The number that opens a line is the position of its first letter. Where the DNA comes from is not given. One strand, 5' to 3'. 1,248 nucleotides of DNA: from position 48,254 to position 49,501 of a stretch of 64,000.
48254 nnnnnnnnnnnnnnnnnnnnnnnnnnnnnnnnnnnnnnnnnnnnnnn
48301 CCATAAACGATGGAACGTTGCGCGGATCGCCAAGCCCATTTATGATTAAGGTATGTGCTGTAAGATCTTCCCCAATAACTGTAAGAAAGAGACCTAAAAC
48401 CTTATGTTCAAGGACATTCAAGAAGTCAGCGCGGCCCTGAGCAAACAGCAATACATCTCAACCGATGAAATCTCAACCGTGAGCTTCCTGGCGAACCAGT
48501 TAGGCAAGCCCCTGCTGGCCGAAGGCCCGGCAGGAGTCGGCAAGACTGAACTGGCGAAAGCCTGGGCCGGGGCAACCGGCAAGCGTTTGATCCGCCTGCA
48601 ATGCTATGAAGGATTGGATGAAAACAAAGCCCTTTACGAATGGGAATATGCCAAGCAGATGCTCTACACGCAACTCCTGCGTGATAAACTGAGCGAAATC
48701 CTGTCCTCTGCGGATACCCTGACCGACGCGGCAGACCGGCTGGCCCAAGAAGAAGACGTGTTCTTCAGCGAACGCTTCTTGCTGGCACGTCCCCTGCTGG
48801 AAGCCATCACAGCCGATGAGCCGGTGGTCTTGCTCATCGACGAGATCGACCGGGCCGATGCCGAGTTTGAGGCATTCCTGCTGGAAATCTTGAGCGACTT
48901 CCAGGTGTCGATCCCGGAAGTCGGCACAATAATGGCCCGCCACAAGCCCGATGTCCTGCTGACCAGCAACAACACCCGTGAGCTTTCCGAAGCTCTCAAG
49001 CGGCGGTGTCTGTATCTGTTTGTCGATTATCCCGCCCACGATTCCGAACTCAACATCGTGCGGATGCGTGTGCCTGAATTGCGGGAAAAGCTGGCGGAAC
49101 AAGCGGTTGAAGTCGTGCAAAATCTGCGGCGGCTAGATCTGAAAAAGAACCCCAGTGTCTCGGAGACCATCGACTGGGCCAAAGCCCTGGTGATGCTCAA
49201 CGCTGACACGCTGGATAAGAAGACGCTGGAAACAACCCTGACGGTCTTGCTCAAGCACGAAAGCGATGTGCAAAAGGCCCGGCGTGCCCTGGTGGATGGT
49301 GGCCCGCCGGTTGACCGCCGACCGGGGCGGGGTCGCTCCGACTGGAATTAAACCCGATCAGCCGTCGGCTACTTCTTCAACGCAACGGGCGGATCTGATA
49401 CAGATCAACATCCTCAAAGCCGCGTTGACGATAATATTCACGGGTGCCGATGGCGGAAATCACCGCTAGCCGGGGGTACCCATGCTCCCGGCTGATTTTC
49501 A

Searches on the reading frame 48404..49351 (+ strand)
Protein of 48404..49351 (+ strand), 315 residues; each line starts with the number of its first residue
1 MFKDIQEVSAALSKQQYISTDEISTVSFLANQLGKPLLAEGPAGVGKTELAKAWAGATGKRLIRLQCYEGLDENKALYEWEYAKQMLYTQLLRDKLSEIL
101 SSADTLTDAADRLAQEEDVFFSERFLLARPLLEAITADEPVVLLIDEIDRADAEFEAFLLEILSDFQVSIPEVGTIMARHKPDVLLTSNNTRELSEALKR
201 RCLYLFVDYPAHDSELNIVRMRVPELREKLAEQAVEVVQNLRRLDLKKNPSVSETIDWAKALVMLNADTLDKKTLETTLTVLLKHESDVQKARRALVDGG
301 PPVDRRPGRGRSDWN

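Call 32: search_protein_families(library=pfam, proteins=[window:48404-49351:+], max_evalue=0.01)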
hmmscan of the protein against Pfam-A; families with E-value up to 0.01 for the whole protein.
window:48404-49351:+ (315 aa): 9 families
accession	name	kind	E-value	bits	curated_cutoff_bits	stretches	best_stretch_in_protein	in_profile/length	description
PF07728.20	AAA_5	-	1.1e-11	45.3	22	1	38-202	3-139/139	AAA domain (dynein-related subfamily)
PF00004.35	AAA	-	4.4e-11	43.8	21.2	1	39-202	3-123/131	ATPase family associated with various cellular activities (AAA)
PF13191.12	AAA_16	-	4.6e-08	34.2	32.6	1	38-164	28-157/167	AAA ATPase domain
PF07724.20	AAA_2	-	1.2e-05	25.8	27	1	38-169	7-105/166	AAA domain (Cdc48 subfamily)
PF07726.17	AAA_3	-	3.3e-05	24.2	27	0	142-178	65-101/131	ATPase family associated with various cellular activities (AAA)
PF13401.12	AAA_22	-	0.00054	20.7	27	1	37-170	8-118/130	AAA domain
PF24883.2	NPHP3_N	-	0.0012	19.5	24.8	0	37-166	25-149/164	Nephrocystin 3, N-terminal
PF05496.18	RuvB_N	-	0.0049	17.1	27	0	140-170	85-115/159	Holliday junction DNA helicase RuvB P-loop domain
PF12774.13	AAA_6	-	0.0052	16.3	25.2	1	39-74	37-72/327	Hydrolytic ATP binding site of dynein motor region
